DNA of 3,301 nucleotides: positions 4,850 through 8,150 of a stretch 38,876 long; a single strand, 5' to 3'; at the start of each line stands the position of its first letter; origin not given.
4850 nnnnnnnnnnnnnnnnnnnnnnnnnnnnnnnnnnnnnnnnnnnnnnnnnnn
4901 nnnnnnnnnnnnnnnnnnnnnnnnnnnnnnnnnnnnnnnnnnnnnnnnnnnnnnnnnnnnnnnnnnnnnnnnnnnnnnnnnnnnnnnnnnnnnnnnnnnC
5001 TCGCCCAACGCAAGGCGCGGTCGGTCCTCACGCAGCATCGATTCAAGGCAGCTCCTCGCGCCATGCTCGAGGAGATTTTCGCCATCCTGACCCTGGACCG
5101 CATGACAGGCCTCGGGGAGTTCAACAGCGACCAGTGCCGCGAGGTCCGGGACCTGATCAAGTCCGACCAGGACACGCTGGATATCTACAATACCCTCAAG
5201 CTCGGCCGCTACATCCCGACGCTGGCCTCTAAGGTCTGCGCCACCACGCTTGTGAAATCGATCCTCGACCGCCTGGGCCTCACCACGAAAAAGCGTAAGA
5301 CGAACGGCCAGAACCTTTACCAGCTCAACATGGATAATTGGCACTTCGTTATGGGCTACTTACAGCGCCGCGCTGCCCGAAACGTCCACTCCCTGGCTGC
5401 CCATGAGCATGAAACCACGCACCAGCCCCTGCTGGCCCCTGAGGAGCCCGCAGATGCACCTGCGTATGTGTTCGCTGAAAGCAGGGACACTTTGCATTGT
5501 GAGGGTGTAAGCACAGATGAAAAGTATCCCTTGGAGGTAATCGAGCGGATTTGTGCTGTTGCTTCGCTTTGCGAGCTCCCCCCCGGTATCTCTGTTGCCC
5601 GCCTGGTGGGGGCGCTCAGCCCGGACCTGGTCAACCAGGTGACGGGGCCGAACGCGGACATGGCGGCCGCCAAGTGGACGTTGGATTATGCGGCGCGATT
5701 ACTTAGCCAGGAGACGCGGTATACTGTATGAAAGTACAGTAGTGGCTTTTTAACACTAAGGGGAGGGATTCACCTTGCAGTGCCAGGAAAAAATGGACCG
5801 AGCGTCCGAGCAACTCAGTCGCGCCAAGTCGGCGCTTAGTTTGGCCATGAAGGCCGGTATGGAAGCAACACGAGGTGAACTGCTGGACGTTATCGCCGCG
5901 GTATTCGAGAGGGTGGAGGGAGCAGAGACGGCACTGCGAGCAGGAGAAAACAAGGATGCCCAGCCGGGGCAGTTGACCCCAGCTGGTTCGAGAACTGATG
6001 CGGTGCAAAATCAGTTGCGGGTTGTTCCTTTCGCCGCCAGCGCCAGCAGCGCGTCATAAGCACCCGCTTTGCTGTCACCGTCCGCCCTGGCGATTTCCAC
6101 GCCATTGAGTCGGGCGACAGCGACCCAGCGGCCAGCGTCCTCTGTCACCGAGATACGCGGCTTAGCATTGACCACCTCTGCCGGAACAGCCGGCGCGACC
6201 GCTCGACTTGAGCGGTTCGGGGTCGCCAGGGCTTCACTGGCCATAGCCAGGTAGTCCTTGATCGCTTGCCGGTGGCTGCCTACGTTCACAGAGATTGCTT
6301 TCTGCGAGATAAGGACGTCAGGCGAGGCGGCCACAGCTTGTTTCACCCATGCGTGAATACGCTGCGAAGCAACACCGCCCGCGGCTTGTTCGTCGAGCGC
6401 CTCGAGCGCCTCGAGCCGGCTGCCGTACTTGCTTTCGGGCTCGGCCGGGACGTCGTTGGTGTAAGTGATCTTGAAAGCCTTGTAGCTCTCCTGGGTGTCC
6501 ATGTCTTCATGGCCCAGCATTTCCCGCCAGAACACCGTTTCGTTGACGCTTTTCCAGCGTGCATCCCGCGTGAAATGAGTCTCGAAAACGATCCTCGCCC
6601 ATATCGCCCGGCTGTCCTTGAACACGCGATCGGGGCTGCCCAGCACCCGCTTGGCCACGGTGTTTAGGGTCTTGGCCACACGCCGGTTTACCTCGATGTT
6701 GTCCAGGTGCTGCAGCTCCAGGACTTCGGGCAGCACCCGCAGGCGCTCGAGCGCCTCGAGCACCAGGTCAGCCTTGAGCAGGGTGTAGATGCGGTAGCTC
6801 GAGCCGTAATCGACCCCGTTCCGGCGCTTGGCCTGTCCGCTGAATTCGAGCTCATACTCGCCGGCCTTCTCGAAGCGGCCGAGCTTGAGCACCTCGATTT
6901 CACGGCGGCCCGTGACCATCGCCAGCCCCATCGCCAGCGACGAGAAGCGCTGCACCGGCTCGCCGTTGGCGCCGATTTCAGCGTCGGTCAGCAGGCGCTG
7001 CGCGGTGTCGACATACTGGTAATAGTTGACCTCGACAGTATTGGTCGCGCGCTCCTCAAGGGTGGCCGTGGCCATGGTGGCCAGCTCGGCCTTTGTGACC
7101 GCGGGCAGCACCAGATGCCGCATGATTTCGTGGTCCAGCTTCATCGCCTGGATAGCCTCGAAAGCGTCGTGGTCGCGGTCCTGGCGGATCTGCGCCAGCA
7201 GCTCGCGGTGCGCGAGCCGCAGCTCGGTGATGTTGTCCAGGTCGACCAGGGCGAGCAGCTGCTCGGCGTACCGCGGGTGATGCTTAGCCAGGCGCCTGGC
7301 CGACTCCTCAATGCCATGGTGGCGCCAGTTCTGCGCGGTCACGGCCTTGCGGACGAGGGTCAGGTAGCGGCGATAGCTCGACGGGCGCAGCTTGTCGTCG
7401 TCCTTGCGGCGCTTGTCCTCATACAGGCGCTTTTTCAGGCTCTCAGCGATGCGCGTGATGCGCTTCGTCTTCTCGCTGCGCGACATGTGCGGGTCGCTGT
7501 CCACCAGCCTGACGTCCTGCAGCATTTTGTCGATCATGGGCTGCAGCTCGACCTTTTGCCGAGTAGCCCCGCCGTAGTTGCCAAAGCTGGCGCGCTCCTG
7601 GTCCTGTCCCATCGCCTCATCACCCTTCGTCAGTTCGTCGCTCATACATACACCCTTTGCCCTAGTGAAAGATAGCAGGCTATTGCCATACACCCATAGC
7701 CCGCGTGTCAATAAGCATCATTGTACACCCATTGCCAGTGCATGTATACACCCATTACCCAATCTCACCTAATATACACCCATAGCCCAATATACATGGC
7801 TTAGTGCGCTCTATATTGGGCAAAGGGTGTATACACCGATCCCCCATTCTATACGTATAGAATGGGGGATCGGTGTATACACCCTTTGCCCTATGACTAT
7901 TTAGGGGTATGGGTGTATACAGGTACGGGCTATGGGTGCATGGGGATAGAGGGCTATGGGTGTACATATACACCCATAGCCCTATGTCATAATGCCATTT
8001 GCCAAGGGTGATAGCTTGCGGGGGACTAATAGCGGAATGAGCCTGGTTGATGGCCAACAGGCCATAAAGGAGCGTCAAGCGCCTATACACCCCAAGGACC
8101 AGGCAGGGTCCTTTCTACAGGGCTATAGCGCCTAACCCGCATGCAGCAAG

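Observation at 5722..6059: Near-consensus LexA box in front of a small ORF wedged between repA and telN: candidate SOS-controlled antirepressor module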

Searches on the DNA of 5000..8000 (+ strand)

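Call 3: search_dna_similar(query=window:5000-8000:+, collection=phages, mode=distant, max_rows=20)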
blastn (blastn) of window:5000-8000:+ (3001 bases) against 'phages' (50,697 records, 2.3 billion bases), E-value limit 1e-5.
Records with a match: 4; places in all: 6; records where one place covers at least 80% of the query: 0.
Best place of each record, by identity: 60-80% 4.
By first word of the organism name: Halomonas 2; Vibrio 2.
By host as written in the record: - 1; Halomonas aquamarina 1; Vibrio parahaemolyticus O3:K6 1; Vibrio parahaemolyticus 1.
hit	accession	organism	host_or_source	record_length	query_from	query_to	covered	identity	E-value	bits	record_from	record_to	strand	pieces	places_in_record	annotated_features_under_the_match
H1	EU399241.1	Halomonas phage phiHAP-1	-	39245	196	2920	41%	69.2%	5e-93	481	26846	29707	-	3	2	protelomerase | replication protein RepA | hypothetical protein | repeat_region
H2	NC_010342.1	Halomonas phage phiHAP-1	Halomonas aquamarina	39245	196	2920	41%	69.2%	5e-93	481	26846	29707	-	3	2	protelomerase | replication | hypothetical protein | repeat_region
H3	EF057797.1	Vibrio phage VP882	Vibrio parahaemolyticus O3:K6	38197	1468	2427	17%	68.8%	9e-20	181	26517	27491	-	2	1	protelomerase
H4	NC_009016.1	Vibrio phage VP882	Vibrio parahaemolyticus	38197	1468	2427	17%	68.8%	9e-20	181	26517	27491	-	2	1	protelomerase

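Call 6: get_annotated_region(hit=H2, flank=6000)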
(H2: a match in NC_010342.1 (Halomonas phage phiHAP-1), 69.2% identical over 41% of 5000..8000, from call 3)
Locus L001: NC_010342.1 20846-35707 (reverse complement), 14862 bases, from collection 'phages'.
description: Halomonas phage phiHAP-1, complete genome.
organism: Halomonas phage phiHAP-1 (NCBI taxid 2914010)
taxonomy: Viruses; Duplodnaviria; Heunggongvirae; Uroviricota; Caudoviricetes; Hapunavirus; Hapunavirus HAP1
host: Halomonas aquamarina; source: -; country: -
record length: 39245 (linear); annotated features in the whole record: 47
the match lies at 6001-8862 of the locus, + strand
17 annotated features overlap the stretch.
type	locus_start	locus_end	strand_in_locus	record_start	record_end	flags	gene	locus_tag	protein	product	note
CDS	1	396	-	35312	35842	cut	-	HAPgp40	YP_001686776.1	hypothetical protein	ORF40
CDS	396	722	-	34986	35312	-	-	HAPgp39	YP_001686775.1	hypothetical protein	ORF39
CDS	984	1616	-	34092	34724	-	-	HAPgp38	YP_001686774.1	CII-like transcriptional activator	ORF38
CDS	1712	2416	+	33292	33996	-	-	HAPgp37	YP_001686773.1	prophage repressor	ORF37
CDS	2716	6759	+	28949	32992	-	-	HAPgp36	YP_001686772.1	replication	ORF36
CDS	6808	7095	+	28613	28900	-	-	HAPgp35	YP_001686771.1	hypothetical protein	ORF35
CDS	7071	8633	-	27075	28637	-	-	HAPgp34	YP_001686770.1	protelomerase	similar to VP882, N15, PY54, and VHML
repeat_region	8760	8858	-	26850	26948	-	-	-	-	-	-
CDS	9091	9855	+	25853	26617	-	-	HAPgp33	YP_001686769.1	ParA-like partition protein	ParA proteins are involved in plasmid partition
CDS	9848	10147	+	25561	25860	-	-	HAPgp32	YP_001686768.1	hypothetical protein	ORF32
CDS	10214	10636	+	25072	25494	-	-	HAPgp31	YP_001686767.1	hypothetical protein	ORF31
CDS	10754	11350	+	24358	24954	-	-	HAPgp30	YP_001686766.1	hypothetical protein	similar to phage P27; ORF30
CDS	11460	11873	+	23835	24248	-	-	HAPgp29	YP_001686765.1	hypothetical protein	ORF29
CDS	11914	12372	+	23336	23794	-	-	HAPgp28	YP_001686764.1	hypothetical protein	ORF28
CDS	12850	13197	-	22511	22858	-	-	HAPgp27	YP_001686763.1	hypothetical protein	ORF27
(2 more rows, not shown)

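Call 7: get_annotated_region(hit=H4, flank=7000)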
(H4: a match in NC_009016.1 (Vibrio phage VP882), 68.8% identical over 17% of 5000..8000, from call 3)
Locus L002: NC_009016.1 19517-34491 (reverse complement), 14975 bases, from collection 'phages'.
description: Vibrio phage VP882, complete genome.
organism: Vibrio phage VP882 (NCBI taxid 2913982)
taxonomy: Viruses; Duplodnaviria; Heunggongvirae; Uroviricota; Caudoviricetes; Hapunavirus; Hapunavirus VP882
host: Vibrio parahaemolyticus; source: -; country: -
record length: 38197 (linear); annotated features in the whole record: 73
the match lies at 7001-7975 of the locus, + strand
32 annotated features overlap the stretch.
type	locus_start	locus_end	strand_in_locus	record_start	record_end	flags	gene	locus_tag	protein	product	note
CDS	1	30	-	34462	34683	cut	-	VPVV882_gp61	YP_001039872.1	DksA-like zinc-finger protein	-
CDS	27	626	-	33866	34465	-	-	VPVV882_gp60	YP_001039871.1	CII-like transcriptional activator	-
CDS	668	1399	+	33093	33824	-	-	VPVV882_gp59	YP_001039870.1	helix-turn-helix domain-containing protein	-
misc_feature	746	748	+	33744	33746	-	-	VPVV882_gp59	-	-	possible alternate site of translation initiation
CDS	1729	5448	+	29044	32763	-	-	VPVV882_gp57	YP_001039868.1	replication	-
CDS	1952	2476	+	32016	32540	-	-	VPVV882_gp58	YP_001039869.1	hypothetical protein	-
misc_feature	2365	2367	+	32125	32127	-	-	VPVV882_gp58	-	-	possible alternate site of translation initiation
CDS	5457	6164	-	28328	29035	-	-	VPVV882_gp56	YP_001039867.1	transcriptional regulator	LuxR family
CDS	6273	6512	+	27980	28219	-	-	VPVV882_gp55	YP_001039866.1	hypothetical protein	-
CDS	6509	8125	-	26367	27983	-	-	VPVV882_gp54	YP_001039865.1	protelomerase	-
CDS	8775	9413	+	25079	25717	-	-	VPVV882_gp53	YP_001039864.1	ParA-like partition protein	ParA proteins are involved in plasmid partition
CDS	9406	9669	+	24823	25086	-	-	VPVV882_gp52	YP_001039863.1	putative phage-related protein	-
CDS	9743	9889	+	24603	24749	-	-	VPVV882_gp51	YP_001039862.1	putative phage-related protein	-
CDS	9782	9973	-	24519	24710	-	-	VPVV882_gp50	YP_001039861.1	hypothetical protein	-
CDS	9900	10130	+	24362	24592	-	-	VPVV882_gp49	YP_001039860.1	hypothetical protein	-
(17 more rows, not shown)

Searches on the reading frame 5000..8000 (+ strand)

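Call 11: search_protein_families(library=pfam, proteins=[L001:6808-7095:+, L001:1712-2416:+, L002:668-1399:+], max_evalue=0.01)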
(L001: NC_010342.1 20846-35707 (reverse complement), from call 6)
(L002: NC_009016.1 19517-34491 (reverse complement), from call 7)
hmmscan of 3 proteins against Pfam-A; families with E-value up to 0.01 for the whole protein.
L001:6808-7095:+ (95 aa): 0 families

L001:1712-2416:+ (234 aa): 4 families
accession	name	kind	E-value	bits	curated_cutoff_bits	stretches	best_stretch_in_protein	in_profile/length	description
PF01381.28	HTH_3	-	1.5e-10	41.3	23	1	19-75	1-55/55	Helix-turn-helix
PF13560.12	HTH_31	-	4.5e-09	36.9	27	1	15-75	2-61/64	Helix-turn-helix domain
PF00717.28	Peptidase_S24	-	0.0011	19.1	23.3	1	126-217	31-105/116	Peptidase S24-like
PF13443.12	HTH_26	-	0.0062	17.2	22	0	19-77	2-59/63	Cro/C1-type HTH DNA-binding domain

L002:668-1399:+ (243 aa): 3 families
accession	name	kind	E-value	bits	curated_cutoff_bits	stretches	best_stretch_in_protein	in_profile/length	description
PF00717.28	Peptidase_S24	-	6e-20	71.5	23.3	1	111-233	1-116/116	Peptidase S24-like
PF01381.28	HTH_3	-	1.4e-08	35.1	23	1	34-88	1-53/55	Helix-turn-helix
PF13560.12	HTH_31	-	2e-07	31.6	27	1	30-88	2-59/64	Helix-turn-helix domain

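Call 12: search_protein_families(library=phrogs, proteins=[L001:6808-7095:+, L002:6273-6512:+], max_evalue=0.01)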
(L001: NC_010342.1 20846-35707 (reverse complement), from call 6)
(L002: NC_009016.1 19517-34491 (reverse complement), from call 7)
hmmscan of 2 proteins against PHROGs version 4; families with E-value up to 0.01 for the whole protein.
L001:6808-7095:+ (95 aa): 0 families

L002:6273-6512:+ (79 aa): 0 families

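Call 82: search_protein_families(library=ncbifam, proteins=[L001:6808-7095:+], max_evalue=0.1)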
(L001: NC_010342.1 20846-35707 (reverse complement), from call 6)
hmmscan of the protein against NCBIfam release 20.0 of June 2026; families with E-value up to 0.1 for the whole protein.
L001:6808-7095:+ (95 aa): 0 families
